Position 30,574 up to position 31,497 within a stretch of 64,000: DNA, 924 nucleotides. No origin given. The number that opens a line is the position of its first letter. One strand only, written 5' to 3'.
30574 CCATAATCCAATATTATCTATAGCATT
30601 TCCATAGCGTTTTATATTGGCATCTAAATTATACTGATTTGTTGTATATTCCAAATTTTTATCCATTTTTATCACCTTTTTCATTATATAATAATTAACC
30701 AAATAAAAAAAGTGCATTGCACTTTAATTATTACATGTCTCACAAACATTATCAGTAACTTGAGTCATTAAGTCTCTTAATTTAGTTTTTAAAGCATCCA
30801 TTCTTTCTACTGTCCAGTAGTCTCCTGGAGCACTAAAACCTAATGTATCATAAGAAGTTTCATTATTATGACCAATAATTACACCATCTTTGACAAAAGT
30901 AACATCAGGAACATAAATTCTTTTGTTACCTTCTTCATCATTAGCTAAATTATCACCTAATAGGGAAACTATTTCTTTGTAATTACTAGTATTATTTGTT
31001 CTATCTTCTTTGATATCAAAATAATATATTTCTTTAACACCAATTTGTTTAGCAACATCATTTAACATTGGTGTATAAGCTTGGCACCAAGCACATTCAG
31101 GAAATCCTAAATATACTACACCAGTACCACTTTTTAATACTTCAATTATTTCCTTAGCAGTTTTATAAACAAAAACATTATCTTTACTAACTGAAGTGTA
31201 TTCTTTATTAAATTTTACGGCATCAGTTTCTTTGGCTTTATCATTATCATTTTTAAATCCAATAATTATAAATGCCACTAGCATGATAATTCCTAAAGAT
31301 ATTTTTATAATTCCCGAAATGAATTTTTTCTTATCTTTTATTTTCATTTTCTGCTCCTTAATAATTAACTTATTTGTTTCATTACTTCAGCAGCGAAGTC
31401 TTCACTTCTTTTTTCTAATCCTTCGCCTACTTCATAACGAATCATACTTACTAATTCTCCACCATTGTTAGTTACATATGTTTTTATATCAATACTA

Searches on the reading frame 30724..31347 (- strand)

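Call 42: search_protein_families(library=pfam, proteins=[window:30724-31347:-], max_evalue=0.01)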
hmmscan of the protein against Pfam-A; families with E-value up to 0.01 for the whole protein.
window:30724-31347:- (207 aa): 0 families

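Call 93: search_protein_families(library=ncbifam, proteins=[window:30724-31347:-], max_evalue=0.01)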
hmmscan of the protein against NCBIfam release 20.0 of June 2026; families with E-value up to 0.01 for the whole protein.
window:30724-31347:- (207 aa): 1 family
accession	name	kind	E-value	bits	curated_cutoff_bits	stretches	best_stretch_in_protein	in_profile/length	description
TIGR01295.2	PedC_BrcD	equivalog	1.2e-07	31.7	120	1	63-128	44-109/152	PedC/BrcD family bacteriocin maturation disulfide isomerase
